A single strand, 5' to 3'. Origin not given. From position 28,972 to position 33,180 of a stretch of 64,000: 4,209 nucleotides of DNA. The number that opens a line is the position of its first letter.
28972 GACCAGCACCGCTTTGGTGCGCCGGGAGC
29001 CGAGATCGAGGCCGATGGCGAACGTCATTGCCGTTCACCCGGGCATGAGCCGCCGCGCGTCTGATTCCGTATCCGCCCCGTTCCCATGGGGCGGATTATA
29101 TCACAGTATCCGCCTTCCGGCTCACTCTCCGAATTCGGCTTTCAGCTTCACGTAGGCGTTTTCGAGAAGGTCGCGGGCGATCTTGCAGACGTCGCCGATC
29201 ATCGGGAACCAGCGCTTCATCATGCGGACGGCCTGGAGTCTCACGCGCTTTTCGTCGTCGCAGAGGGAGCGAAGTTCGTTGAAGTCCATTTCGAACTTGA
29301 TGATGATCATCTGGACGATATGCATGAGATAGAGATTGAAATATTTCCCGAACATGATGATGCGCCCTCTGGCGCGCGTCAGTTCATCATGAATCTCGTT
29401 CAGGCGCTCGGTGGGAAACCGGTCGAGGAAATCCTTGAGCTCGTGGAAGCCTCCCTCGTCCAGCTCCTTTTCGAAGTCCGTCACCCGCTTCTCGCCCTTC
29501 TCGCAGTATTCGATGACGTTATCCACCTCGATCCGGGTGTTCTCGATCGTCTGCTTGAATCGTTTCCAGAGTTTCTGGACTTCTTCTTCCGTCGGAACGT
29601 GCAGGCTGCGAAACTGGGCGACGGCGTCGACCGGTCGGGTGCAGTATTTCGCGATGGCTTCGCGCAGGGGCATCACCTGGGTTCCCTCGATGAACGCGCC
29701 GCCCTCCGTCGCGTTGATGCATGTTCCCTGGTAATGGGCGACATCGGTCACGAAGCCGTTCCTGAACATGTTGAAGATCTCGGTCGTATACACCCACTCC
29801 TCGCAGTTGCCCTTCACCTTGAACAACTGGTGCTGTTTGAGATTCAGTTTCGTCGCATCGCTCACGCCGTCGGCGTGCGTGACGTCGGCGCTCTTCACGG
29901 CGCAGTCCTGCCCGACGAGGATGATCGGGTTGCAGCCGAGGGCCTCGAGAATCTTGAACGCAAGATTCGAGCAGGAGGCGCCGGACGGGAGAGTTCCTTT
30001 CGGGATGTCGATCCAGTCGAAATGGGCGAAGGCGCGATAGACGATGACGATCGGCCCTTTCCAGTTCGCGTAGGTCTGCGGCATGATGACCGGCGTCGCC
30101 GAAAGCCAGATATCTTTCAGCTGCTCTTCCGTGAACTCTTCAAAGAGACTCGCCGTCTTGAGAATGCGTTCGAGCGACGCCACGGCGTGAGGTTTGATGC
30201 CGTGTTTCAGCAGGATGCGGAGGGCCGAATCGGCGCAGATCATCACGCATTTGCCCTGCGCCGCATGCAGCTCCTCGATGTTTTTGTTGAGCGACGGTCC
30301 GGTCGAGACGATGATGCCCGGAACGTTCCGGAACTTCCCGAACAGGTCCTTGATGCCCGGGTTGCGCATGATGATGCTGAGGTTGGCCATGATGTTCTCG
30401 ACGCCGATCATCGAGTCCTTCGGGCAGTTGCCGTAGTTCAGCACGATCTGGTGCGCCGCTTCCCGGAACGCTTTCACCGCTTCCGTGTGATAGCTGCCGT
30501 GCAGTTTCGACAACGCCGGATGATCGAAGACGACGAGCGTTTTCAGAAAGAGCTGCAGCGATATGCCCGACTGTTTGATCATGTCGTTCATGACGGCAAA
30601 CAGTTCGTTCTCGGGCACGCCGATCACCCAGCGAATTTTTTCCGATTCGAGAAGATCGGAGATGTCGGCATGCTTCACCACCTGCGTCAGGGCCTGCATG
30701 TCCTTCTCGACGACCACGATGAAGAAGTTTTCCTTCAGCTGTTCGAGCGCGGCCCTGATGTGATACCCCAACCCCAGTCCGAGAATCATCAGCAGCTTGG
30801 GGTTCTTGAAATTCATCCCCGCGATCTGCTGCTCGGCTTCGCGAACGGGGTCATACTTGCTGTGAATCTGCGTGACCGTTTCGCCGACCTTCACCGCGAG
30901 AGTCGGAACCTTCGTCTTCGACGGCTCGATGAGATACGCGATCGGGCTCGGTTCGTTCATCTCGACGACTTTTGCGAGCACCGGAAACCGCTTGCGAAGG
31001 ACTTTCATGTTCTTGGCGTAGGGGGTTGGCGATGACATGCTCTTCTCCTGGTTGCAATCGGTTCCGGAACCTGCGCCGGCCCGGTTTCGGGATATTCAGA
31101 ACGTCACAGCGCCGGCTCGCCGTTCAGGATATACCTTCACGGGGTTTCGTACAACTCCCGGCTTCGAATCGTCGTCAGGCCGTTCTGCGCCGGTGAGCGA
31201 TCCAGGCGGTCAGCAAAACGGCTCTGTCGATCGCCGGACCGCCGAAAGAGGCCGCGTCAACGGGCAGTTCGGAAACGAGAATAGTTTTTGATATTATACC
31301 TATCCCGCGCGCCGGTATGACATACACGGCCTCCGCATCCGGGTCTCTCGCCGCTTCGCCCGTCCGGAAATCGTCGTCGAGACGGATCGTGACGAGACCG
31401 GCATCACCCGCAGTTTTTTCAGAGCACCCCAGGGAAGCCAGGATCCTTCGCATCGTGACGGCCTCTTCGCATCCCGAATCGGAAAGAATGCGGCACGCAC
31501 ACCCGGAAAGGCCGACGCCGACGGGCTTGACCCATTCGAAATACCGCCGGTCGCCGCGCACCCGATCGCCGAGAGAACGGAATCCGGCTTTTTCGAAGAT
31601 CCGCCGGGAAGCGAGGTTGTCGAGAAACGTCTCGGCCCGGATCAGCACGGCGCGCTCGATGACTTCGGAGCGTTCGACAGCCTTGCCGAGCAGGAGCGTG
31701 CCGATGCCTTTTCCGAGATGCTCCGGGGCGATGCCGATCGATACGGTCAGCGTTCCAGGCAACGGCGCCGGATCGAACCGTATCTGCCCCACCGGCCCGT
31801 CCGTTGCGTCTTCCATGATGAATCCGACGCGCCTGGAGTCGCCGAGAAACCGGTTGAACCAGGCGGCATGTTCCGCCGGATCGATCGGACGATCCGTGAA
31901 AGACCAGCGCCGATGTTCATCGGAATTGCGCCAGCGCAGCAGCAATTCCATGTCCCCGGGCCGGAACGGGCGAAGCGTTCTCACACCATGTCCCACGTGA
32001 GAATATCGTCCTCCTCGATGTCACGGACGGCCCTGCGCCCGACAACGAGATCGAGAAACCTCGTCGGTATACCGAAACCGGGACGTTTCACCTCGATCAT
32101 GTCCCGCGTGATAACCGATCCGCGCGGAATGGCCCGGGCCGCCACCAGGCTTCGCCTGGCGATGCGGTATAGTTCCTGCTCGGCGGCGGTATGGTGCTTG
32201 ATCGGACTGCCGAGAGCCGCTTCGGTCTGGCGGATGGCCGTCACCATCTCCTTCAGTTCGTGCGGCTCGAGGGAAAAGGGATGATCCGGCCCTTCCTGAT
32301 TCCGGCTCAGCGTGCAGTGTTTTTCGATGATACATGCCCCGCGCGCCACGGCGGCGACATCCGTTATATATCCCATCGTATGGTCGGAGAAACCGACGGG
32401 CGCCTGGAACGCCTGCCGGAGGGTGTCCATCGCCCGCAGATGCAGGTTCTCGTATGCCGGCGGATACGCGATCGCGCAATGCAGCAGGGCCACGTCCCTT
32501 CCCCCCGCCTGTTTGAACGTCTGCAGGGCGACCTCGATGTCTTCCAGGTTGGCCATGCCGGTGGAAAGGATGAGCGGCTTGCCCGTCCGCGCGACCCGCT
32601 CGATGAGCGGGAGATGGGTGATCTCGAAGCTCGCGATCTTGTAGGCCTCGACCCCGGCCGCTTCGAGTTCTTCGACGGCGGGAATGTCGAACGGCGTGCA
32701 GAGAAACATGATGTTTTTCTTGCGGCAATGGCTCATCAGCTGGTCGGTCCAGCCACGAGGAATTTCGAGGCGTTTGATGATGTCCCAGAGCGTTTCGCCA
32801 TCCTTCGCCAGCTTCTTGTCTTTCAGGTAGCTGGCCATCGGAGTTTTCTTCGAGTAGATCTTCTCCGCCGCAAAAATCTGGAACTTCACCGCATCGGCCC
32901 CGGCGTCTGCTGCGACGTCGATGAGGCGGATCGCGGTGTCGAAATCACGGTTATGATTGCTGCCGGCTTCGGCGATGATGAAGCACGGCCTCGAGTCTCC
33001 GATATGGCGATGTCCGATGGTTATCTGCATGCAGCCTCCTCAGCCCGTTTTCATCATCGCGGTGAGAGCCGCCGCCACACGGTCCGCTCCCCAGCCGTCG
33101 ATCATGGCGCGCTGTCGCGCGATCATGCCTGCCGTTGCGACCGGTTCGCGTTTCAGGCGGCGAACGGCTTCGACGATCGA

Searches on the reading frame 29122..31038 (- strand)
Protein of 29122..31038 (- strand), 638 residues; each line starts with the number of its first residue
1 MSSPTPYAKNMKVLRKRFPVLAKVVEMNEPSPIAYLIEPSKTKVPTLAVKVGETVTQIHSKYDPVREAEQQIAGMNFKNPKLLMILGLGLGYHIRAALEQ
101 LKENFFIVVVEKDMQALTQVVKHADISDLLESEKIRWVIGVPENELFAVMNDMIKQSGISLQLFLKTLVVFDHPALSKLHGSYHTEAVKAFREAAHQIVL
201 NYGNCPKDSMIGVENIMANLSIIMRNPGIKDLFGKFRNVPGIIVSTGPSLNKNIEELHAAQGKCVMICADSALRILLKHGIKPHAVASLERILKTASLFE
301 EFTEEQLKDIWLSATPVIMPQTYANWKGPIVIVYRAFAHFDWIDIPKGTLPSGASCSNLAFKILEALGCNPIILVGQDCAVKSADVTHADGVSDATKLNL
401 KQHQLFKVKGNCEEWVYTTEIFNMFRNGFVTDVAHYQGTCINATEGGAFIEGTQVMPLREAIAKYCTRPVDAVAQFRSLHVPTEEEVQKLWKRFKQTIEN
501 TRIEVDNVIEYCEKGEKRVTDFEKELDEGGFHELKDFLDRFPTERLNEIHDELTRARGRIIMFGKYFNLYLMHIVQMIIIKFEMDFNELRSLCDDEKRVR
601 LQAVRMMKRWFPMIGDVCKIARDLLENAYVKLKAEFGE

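Call 40: search_protein_families(library=pfam, proteins=[window:29122-31038:-], max_evalue=0.00001)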
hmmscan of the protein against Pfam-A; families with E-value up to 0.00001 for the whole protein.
window:29122-31038:- (638 aa): 1 family
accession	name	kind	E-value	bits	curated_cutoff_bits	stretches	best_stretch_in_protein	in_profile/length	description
PF01973.23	MptE-like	-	2.3e-39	135.4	34.6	1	214-382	1-169/171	6-hydroxymethylpterin diphosphokinase MptE-like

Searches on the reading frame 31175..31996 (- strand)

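Call 40: search_protein_families(library=pfam, proteins=[window:31175-31996:-], max_evalue=0.00001)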
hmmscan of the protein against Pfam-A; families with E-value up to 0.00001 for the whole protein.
window:31175-31996:- (273 aa): 3 families
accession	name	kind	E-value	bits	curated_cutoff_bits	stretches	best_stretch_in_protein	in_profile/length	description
PF13302.13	Acetyltransf_3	-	2.2e-18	67.7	25.4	1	7-140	3-138/138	Acetyltransferase (GNAT) domain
PF00583.31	Acetyltransf_1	-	5.8e-10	39.9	20.7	1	38-139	23-116/116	Acetyltransferase (GNAT) family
PF13508.13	Acetyltransf_7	-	3.2e-07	31.1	27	1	59-140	6-83/84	Acetyltransferase (GNAT) domain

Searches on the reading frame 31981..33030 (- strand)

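Call 40: search_protein_families(library=pfam, proteins=[window:31981-33030:-], max_evalue=0.00001)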
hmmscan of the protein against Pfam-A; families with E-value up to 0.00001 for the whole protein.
window:31981-33030:- (349 aa): 2 families
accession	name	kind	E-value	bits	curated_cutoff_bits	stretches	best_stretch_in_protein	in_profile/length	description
PF03102.20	NeuB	-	5.2e-94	314.7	22.1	1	36-277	1-240/241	NeuB family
PF08666.17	SAF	-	2.5e-17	63.6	21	1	292-349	1-62/63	SAF domain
